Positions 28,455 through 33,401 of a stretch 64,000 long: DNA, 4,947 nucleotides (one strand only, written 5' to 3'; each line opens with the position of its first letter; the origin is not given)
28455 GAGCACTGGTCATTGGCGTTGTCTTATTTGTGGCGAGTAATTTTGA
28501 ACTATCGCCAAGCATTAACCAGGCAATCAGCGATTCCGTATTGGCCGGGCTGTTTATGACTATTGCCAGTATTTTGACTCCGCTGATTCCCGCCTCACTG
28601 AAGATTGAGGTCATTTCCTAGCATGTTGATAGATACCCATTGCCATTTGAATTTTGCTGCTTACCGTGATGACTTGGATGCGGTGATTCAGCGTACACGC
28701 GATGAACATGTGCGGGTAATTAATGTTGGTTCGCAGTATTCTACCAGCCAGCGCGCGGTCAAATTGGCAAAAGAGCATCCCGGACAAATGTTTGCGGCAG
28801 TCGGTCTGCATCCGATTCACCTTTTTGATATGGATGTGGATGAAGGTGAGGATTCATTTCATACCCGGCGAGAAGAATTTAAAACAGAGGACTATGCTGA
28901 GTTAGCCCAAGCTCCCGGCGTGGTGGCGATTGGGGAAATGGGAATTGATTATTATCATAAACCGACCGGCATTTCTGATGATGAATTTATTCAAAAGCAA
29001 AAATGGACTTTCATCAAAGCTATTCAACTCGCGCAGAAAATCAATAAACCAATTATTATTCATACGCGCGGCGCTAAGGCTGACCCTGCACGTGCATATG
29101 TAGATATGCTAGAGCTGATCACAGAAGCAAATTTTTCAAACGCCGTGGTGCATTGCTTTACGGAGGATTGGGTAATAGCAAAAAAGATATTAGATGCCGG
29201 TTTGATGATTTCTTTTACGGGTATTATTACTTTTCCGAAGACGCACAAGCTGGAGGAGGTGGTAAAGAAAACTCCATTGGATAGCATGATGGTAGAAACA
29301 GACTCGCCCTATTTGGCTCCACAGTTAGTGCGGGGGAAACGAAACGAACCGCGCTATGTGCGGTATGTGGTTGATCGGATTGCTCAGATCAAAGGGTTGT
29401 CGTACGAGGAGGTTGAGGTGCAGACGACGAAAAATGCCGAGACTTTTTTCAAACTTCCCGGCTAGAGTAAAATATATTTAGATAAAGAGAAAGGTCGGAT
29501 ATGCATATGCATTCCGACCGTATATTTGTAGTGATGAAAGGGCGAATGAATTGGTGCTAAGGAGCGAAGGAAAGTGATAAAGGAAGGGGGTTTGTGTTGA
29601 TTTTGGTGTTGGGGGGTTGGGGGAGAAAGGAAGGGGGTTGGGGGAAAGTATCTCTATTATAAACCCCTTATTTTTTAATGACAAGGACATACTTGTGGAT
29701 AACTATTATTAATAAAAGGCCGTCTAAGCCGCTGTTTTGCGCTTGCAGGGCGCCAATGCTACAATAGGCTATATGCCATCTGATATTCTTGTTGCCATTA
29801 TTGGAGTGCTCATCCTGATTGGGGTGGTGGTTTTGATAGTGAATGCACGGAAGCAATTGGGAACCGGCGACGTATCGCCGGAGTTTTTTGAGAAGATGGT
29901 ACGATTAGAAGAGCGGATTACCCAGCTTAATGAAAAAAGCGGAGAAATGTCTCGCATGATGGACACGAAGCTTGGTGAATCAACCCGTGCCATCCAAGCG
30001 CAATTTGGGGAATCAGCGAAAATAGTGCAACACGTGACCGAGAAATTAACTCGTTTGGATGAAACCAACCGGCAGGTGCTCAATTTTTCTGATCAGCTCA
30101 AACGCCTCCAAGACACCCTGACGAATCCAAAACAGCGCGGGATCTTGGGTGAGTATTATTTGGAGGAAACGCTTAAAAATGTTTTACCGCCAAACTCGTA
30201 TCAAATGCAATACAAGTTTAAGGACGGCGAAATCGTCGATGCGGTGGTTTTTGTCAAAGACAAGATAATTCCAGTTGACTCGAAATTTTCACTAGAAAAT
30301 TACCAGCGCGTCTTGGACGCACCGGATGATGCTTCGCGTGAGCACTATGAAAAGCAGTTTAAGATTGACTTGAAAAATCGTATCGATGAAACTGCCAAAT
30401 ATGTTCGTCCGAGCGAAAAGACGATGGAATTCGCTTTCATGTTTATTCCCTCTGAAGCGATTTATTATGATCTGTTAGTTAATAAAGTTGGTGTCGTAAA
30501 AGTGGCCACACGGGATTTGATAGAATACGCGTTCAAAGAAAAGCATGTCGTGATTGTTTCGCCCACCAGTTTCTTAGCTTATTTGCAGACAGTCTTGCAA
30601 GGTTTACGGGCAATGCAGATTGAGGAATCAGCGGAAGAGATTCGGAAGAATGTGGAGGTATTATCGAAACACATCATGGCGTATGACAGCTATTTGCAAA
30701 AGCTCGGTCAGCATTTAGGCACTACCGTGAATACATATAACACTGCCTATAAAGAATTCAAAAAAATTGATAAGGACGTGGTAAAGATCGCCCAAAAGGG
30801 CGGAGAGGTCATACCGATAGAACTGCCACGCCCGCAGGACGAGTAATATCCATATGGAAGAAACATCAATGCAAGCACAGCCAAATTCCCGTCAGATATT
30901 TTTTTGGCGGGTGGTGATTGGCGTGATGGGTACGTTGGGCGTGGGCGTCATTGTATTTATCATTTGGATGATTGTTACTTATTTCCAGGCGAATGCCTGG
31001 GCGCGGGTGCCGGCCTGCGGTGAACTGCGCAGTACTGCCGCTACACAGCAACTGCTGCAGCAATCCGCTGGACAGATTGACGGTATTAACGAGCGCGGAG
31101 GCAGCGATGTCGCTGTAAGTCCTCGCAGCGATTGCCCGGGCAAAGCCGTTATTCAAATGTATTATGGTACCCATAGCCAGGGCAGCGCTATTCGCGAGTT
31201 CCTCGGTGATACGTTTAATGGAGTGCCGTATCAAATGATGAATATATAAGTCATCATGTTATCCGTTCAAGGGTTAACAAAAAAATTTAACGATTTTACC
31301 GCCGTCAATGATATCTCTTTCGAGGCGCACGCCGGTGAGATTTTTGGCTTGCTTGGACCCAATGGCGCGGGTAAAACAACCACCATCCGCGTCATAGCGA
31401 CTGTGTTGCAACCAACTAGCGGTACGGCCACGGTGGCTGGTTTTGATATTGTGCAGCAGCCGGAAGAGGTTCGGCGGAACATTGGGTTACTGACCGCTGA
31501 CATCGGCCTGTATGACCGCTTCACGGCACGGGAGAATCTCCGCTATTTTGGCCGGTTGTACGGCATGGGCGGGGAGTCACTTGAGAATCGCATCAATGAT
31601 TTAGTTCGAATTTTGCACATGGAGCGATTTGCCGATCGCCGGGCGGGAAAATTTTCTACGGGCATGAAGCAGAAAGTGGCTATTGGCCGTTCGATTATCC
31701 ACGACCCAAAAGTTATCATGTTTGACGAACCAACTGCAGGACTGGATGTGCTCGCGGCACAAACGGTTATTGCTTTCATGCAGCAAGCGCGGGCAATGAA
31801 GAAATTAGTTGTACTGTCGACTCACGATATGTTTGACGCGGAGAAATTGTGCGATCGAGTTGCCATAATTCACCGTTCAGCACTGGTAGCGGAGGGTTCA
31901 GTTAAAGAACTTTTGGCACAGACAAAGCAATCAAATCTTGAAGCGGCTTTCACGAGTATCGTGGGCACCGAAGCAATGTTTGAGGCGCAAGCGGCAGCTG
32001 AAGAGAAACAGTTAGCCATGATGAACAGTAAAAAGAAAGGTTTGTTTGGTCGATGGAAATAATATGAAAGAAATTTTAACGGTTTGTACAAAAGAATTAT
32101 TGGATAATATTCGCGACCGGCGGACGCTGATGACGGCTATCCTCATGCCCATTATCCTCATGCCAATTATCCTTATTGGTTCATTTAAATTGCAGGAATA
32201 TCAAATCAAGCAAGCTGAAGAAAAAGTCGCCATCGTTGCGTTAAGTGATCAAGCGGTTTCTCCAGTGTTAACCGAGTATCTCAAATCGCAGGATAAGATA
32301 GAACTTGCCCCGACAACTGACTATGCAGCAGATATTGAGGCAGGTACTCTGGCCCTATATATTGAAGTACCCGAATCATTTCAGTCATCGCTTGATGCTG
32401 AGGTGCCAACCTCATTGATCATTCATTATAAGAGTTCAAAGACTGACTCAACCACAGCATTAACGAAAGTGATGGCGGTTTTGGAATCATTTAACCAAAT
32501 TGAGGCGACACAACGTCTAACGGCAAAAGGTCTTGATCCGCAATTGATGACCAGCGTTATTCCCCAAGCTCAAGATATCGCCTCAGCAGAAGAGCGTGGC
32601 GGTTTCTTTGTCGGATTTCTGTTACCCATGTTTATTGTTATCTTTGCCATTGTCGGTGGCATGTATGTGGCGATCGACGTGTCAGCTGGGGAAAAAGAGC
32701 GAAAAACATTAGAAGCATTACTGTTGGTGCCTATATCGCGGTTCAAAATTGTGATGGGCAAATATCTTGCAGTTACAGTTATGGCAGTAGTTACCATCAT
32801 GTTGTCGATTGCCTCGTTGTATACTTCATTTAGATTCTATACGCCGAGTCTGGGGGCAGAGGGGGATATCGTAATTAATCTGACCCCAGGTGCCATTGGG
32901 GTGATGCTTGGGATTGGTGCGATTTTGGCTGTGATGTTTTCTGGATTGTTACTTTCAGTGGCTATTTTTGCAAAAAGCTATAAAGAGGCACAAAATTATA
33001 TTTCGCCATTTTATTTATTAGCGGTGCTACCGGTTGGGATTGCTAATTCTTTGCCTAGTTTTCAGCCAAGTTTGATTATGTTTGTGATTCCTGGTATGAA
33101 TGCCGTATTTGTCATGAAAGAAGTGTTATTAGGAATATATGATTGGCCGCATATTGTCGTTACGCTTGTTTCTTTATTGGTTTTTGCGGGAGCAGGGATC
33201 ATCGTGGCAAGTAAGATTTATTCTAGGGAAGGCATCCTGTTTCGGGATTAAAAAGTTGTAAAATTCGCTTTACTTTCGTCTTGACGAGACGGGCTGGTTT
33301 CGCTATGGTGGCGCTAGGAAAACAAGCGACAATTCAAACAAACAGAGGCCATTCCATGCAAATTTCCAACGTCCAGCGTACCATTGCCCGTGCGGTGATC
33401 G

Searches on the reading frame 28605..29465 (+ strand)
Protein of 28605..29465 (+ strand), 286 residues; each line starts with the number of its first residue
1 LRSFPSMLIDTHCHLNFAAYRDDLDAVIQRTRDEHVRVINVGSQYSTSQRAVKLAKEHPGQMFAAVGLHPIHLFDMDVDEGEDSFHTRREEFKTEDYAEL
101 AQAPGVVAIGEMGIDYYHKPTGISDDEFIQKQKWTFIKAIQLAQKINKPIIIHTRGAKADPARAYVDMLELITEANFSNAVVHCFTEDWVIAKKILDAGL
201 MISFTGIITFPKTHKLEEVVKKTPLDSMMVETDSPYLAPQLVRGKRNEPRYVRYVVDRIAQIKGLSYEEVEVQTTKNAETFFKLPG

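Call 72: search_protein_families(library=pfam, proteins=[window:28605-29465:+], max_evalue=0.0001)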
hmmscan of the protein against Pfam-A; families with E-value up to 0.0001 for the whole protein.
window:28605-29465:+ (286 aa): 2 families
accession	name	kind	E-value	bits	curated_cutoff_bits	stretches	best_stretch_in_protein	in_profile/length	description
PF01026.27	TatD_DNase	-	1.8e-75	254.1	27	1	9-283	1-253/253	TatD related DNase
PF01979.26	Amidohydro_1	-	4.7e-05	23.2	25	1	8-160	6-161/345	Amidohydrolase family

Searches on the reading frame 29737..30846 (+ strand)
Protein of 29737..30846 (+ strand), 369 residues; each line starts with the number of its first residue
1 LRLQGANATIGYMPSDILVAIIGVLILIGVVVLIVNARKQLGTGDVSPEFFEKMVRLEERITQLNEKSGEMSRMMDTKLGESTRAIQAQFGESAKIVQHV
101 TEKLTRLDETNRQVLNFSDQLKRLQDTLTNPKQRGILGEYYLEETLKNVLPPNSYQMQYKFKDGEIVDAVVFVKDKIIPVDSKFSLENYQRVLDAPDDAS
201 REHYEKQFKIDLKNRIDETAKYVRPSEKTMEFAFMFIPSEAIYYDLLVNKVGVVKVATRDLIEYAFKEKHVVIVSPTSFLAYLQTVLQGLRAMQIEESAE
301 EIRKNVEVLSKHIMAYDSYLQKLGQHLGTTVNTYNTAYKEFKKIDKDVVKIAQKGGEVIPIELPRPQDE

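Call 72: search_protein_families(library=pfam, proteins=[window:29737-30846:+], max_evalue=0.0001)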
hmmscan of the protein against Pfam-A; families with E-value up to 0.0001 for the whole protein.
window:29737-30846:+ (369 aa): 1 family
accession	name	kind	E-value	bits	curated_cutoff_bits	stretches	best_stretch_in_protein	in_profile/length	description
PF02646.22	RmuC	-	1.4e-52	179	26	1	70-353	5-279/291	RmuC family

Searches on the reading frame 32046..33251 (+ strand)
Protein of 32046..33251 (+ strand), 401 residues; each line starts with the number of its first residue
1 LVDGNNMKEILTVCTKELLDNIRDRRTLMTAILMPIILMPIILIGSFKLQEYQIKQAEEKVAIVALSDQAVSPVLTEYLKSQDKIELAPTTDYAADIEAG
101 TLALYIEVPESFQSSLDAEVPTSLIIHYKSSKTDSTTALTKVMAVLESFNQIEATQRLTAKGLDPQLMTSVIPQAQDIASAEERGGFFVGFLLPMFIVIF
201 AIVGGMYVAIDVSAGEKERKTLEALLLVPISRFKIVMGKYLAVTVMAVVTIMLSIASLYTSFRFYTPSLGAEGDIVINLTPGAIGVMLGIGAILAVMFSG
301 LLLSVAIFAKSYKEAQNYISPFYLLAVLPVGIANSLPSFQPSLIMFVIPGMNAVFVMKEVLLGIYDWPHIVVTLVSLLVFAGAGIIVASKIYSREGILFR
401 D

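Call 73: search_protein_families(library=pfam, proteins=[window:32046-33251:+], max_evalue=0.0001)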
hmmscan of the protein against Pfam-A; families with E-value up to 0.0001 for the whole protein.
window:32046-33251:+ (401 aa): 4 families
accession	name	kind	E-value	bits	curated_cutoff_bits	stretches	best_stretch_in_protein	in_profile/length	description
PF12698.13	ABC2_membrane_3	-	4.7e-26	92.1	31.6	1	26-388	2-345/347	ABC-2 family transporter protein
PF12679.13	ABC2_membrane_2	-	2e-23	83.5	27.2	1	12-385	2-275/283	ABC-2 family transporter protein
PF12730.13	ABC2_membrane_4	-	1.3e-06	28.9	27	1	196-312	56-165/179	ABC-2 family transporter protein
PF01061.29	ABC2_membrane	-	4.4e-05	23.6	26.9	1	189-341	51-187/211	ABC-2 type transporter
